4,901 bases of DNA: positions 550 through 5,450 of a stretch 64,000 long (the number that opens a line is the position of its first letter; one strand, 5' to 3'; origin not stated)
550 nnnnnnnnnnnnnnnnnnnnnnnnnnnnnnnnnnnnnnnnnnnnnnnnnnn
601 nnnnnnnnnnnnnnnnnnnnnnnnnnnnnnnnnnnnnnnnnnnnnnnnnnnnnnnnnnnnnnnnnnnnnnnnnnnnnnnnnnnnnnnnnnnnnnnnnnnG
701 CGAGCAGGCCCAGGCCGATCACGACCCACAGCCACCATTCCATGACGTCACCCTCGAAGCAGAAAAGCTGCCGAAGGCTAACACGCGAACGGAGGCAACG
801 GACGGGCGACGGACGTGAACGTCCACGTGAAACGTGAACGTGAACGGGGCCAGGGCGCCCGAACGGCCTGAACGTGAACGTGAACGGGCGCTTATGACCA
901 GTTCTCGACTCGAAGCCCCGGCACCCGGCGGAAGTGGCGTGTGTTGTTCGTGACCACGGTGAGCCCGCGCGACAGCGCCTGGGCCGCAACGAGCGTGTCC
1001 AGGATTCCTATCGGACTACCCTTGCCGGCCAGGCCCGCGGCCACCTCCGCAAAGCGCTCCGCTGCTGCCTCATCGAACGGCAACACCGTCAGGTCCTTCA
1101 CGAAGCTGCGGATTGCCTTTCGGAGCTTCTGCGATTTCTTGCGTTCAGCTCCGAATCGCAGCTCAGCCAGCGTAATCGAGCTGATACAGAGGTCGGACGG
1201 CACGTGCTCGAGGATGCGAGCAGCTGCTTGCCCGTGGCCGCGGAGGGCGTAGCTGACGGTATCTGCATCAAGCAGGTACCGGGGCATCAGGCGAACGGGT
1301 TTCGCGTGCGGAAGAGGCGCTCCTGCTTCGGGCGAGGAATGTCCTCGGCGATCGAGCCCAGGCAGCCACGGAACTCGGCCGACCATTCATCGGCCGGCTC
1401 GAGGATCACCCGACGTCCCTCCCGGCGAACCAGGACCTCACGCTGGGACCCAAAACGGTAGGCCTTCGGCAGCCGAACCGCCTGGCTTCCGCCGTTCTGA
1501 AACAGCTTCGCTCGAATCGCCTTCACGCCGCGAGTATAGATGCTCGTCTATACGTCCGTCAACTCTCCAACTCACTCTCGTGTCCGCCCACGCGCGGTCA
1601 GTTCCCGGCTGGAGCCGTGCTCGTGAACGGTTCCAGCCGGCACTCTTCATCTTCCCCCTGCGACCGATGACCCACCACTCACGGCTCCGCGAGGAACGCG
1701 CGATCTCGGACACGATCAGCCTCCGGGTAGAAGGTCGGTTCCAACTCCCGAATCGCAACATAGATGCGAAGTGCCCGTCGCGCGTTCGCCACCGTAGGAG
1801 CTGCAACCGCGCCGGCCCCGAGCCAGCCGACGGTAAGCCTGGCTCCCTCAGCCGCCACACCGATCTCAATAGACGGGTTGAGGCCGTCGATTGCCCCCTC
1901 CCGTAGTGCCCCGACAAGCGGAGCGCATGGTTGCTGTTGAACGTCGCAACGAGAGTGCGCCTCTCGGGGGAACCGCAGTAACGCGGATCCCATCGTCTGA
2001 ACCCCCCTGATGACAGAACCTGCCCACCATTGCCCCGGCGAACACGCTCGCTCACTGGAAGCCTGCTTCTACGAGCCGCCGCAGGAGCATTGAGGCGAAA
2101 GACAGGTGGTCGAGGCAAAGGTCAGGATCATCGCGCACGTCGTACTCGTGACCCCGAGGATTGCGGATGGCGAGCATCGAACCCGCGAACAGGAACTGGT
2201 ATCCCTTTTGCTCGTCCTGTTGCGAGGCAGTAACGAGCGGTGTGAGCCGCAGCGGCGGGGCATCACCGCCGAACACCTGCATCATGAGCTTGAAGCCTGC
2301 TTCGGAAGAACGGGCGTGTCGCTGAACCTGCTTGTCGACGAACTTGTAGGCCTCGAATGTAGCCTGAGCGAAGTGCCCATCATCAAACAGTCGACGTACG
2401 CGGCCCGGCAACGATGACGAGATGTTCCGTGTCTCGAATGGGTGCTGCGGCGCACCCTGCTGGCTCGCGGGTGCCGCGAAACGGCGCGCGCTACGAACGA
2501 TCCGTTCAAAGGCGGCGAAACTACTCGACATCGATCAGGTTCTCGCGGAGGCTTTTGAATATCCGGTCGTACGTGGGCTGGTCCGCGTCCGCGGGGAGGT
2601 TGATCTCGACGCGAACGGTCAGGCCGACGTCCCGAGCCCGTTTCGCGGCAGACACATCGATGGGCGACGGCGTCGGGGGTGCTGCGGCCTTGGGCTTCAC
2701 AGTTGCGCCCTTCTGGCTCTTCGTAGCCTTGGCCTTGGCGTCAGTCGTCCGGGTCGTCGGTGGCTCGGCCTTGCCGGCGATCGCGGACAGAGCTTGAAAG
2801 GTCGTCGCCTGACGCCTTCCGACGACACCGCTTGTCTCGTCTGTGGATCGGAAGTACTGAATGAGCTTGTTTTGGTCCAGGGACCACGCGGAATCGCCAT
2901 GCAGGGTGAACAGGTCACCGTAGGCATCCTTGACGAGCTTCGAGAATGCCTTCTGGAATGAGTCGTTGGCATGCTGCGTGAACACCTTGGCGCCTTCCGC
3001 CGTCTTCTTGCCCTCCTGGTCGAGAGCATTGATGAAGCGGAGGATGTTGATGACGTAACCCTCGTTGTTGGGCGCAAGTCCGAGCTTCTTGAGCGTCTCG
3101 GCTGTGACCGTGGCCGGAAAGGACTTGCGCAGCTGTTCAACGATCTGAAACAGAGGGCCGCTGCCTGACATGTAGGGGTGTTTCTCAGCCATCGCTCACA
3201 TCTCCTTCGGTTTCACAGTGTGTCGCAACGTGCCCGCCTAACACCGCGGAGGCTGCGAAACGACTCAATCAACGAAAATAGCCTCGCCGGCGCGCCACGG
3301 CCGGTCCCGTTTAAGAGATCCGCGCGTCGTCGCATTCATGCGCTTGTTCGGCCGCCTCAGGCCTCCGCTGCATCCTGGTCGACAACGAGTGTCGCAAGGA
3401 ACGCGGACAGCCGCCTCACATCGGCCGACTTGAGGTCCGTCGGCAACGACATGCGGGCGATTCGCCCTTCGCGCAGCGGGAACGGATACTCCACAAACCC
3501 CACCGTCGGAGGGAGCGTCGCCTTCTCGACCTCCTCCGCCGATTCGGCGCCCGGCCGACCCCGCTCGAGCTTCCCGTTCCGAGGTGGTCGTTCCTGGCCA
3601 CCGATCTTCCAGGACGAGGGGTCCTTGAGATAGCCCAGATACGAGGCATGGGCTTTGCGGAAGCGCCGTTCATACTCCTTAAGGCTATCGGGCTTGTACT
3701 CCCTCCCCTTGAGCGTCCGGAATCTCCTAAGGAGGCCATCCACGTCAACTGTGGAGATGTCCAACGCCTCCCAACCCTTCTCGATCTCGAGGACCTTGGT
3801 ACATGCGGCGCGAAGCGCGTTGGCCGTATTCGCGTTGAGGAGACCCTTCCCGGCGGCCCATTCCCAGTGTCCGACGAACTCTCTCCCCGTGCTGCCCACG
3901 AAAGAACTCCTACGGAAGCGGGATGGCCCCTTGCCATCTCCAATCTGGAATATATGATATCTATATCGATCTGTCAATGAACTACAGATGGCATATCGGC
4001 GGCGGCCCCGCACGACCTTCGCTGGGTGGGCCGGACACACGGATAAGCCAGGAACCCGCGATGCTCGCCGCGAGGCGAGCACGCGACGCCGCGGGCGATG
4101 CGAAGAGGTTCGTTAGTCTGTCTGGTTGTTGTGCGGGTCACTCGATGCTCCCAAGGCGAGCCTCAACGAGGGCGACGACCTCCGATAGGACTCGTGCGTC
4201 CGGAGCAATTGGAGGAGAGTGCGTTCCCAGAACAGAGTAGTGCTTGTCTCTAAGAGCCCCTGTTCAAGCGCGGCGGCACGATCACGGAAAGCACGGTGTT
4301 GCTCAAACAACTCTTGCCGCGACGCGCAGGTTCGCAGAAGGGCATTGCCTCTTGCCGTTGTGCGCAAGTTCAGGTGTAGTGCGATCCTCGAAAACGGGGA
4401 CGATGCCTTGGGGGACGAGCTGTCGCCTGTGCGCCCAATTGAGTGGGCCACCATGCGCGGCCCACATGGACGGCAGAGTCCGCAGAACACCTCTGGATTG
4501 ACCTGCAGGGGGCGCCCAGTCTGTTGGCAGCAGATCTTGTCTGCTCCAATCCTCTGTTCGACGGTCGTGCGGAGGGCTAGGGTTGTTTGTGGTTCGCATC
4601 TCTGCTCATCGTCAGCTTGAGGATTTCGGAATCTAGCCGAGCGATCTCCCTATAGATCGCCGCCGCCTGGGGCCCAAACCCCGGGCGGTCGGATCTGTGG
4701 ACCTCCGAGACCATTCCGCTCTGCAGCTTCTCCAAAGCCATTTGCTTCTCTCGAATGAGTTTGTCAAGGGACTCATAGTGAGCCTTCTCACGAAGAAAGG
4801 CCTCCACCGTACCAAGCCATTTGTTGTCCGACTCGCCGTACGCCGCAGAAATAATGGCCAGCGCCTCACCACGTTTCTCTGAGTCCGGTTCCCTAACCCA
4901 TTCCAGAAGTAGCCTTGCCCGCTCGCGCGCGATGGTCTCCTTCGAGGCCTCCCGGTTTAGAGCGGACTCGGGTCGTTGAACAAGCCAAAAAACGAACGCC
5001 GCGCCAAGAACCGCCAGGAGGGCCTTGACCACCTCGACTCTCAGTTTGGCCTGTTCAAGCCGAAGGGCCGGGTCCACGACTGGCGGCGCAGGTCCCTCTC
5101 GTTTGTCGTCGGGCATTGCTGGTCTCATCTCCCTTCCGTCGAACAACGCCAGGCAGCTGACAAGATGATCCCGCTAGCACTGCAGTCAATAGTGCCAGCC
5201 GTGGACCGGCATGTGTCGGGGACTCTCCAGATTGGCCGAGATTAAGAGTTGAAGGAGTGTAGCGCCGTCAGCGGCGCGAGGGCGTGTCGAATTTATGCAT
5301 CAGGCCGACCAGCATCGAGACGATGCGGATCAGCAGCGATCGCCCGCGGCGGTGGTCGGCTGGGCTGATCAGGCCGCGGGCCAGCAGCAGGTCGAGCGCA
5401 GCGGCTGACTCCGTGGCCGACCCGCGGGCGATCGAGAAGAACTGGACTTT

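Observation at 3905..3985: Isolated AT-rich block carrying a near-perfect sigma70-type promoter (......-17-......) inside a 70% GC genome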

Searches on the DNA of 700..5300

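Call 89: search_with_rna_model(model_id=R2, source=window, start=700, end=5300, filters=off, max_evalue=10, show_alignments=6)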
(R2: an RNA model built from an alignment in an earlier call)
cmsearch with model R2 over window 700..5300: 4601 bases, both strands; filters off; matches with E-value up to 10: 27.
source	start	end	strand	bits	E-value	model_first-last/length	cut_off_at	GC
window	3230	3357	-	47.1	1.2e-11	1-83/83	no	0.64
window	4476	4567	-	17.6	0.0014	1-83/83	no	0.6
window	4000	4082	+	9.1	0.29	1-83/83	no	0.73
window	4634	4666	-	7.8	0.64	1-83/83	no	0.64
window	5133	5212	+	7.4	0.84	1-83/83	no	0.59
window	1835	1900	-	6.8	1.2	1-83/83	no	0.64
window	1849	1890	+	6.7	1.3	1-83/83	no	0.62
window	3231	3358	+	6.5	1.5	1-83/83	no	0.64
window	3408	3431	+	6.3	1.6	1-83/83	no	0.67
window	2398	2457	+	6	2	1-83/83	no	0.67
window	4660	4692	+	5.9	2.1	1-83/83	no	0.85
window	3130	3192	+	5.8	2.2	1-83/83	no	0.54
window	1993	2041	-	5.5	2.8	1-83/83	no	0.63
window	2571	2630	+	5.1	3.6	1-83/83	no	0.7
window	1563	1608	-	4.7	4.4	1-83/83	no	0.67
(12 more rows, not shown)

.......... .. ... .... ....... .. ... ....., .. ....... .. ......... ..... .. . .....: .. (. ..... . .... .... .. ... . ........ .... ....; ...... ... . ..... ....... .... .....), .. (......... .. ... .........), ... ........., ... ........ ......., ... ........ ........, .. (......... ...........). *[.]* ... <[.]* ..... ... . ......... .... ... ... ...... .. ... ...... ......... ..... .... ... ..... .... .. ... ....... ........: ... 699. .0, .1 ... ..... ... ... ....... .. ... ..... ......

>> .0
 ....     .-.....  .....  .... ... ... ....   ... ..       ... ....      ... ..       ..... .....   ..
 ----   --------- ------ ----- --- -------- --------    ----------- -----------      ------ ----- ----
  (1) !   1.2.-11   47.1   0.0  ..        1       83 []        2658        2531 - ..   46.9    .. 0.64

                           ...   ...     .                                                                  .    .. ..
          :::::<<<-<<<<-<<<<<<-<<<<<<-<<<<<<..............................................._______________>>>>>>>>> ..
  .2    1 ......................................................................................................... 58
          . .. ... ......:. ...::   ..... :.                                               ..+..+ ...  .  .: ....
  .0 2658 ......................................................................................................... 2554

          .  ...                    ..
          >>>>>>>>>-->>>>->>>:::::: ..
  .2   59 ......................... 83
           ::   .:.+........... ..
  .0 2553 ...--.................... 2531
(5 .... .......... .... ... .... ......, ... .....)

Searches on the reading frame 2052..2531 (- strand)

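Call 10: search_protein_families(library=pfam, proteins=[window:2052-2531:-], max_evalue=0.01)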
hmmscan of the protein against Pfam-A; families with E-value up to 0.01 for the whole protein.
window:2052-2531:- (159 aa): 1 family
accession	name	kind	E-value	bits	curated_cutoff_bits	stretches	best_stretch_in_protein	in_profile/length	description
PF09509.15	Hypoth_Ymh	-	2.1e-26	92.6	25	1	38-153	4-119/119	Protein of unknown function (Hypoth_ymh)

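Call 27: search_protein_families(library=phrogs, proteins=[window:2052-2531:-], max_evalue=0.01)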
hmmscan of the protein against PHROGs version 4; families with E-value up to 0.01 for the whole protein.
window:2052-2531:- (159 aa): 0 families

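Call 28: search_protein_families(library=padloc, proteins=[window:2052-2531:-], max_evalue=0.01)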
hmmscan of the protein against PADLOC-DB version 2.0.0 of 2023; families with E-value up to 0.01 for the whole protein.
window:2052-2531:- (159 aa): 3 families
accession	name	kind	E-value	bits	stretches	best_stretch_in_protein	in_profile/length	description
PDLC03987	PD-Lambda-3_B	-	3.2e-12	44.3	1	32-152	137-259/270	-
PDLC03988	PD-Lambda-3_B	-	1.7e-05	22.3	1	45-111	150-216/222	-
PDLC02412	Aga_HEPN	-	7.1e-05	20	1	44-131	261-350/382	Class II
